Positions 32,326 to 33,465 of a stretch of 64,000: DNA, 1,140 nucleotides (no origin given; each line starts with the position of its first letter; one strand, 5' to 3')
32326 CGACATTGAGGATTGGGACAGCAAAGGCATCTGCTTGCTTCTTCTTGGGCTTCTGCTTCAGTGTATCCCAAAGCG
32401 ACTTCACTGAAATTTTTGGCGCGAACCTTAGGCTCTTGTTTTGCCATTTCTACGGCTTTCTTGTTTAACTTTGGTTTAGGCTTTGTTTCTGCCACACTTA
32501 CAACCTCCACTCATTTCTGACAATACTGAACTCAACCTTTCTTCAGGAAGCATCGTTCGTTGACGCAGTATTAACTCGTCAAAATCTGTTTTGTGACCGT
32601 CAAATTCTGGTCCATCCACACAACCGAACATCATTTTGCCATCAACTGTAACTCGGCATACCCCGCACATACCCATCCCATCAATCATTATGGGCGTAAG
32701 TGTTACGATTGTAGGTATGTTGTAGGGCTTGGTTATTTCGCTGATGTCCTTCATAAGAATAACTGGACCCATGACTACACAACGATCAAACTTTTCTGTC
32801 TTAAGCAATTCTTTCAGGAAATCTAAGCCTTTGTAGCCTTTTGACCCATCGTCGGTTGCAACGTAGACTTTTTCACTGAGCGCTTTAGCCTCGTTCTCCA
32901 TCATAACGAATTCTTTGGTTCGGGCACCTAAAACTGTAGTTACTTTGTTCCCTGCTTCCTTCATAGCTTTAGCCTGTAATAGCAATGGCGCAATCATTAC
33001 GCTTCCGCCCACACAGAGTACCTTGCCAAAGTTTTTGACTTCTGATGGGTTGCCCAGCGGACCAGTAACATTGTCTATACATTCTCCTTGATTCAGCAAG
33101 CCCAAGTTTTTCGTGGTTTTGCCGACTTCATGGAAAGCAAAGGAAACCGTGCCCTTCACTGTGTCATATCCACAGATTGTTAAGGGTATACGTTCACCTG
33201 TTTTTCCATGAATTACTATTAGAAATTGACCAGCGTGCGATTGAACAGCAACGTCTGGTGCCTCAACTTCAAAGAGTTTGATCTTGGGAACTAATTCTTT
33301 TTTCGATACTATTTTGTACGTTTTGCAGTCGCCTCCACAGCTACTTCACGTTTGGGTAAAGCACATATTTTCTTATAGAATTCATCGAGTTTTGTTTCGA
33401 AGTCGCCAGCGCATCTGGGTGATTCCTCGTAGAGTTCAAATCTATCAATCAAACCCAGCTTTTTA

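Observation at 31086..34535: Possible new electron-bifurcation module: double ferredoxin-MvhD fusion co-transcribed with NfnAB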

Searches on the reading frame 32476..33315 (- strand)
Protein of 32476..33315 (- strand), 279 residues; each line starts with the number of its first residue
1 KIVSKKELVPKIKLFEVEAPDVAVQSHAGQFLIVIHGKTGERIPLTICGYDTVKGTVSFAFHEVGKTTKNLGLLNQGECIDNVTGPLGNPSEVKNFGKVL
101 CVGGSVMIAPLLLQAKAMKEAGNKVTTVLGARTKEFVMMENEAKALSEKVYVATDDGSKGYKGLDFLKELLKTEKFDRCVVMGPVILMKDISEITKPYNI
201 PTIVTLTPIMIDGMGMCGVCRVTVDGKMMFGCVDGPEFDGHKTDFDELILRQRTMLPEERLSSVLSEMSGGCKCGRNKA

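Call 7: search_protein_families(library=pfam, proteins=[window:32476-33315:-], max_evalue=0.01)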
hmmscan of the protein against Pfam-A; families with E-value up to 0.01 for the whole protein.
window:32476-33315:- (279 aa): 1 family
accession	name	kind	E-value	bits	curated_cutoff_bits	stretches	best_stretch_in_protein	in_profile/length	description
PF10418.14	DHODB_Fe-S_bind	-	2.4e-10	40.4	23.9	1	209-242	3-39/41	Iron-sulfur cluster binding domain of dihydroorotate dehydrogenase B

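Call 8: search_protein_families(library=ncbifam, proteins=[window:32476-33315:-], max_evalue=0.01)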
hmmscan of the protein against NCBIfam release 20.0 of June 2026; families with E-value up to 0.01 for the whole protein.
window:32476-33315:- (279 aa): 13 families
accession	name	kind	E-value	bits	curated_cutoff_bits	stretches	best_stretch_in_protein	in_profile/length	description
NF004862.0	PRK06222.1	subfamily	3.1e-103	345.1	220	1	1-263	3-268/281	sulfide/dihydroorotate dehydrogenase-like FAD/NAD-binding protein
NF009414.0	PRK12778.1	equivalog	7.7e-96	322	1103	1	1-260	3-265/752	bifunctional dihydroorotate dehydrogenase B NAD binding subunit/NADPH-dependent glutamate synthase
NF009413.0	PRK12775.1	equivalog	3.9e-69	233.5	1895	1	2-259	4-264/1006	putative trifunctional 2-polyprenylphenol hydroxylase/glutamate synthase subunit beta/ferritin domain-containing protein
NF009415.0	PRK12779.1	equivalog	1.5e-49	168.7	1519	1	1-262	652-937/944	putative bifunctional glutamate synthase subunit beta/2-polyprenylphenol hydroxylase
NF000796.0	PRK00054.1-1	equivalog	9.6e-37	126.6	224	1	7-243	13-235/254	dihydroorotate dehydrogenase electron transfer subunit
NF000798.0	PRK00054.1-3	equivalog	6.3e-33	114.4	219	1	2-242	10-241/244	dihydroorotate dehydrogenase electron transfer subunit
NF000799.0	PRK00054.1-4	equivalog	3.6e-26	91.8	314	1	2-239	9-252/258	dihydroorotate dehydrogenase electron transfer subunit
NF000797.0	PRK00054.1-2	equivalog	8.7e-25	87.5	270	1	1-239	18-261/267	dihydroorotate dehydrogenase electron transfer subunit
NF006220.0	PRK08345.1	subfamily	2.8e-12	46.5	395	1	1-239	14-283/294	cytochrome-c3 hydrogenase subunit gamma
NF004470.0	PRK05802.1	equivalog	2.1e-11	43.4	313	1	1-229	69-310/330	sulfide/dihydroorotate dehydrogenase-like FAD/NAD-binding protein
NF040830.1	sulfhyd_ShyC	equivalog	2.5e-10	40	600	1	1-139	10-153/288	NAD(P)-dependent hydrogenase/sulfhydrogenase 2 subunit gamma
NF040835.1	sulfhyd_HydG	equivalog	2.6e-10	40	650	1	10-239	32-280/292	NADPH-dependent hydrogenase/sulfhydrogenase 1 subunit gamma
NF005128.0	PRK06567.1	equivalog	0.0016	16.4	1072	1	39-128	839-924/1031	putative bifunctional glutamate synthase subunit beta/2-polyprenylphenol hydroxylase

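Call 28: search_solved_structures(query=window:32476-33315:-, max_evalue=1e-10, show_alignments=1)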
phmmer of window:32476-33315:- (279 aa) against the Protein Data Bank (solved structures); distinct sequences matched with E-value up to 1e-10: 8.
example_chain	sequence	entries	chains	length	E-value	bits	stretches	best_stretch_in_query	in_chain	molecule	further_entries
5jca_S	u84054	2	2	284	6.2e-75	255.2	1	1-253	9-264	NADH-dependent Ferredoxin:NADP Oxidoreductase (NfnI) subunit beta | NADH-dependent Ferredoxin:NADP Oxidoreductase subunit beta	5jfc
4ylf_A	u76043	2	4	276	4.1e-71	242.6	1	2-262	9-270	Dihydroorotate dehydrogenase B (NAD(+)), electron transfer subunit homolog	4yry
5vj7_B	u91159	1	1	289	1.9e-49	171.6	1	1-255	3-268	Ferredoxin-NADP(+) reductase subunit alpha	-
3lrx_A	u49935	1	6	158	7.9e-17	64.6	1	75-214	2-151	Putative hydrogenase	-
1ep1_B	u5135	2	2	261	1.3e-15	60.7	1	3-241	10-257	DIHYDROOROTATE DEHYDROGENASE B (PYRK SUBUNIT)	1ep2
1ep3_B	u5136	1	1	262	1.3e-15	60.6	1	3-241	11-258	DIHYDROOROTATE DEHYDROGENASE B (PYRK SUBUNIT)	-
5ksw_B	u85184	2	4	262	1.6e-15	60.3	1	2-241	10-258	Dihydroorotate dehydrogenase B (NAD(+)), electron transfer subunit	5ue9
3lyu_A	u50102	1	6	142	2.3e-11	46.7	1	82-203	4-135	Putative hydrogenase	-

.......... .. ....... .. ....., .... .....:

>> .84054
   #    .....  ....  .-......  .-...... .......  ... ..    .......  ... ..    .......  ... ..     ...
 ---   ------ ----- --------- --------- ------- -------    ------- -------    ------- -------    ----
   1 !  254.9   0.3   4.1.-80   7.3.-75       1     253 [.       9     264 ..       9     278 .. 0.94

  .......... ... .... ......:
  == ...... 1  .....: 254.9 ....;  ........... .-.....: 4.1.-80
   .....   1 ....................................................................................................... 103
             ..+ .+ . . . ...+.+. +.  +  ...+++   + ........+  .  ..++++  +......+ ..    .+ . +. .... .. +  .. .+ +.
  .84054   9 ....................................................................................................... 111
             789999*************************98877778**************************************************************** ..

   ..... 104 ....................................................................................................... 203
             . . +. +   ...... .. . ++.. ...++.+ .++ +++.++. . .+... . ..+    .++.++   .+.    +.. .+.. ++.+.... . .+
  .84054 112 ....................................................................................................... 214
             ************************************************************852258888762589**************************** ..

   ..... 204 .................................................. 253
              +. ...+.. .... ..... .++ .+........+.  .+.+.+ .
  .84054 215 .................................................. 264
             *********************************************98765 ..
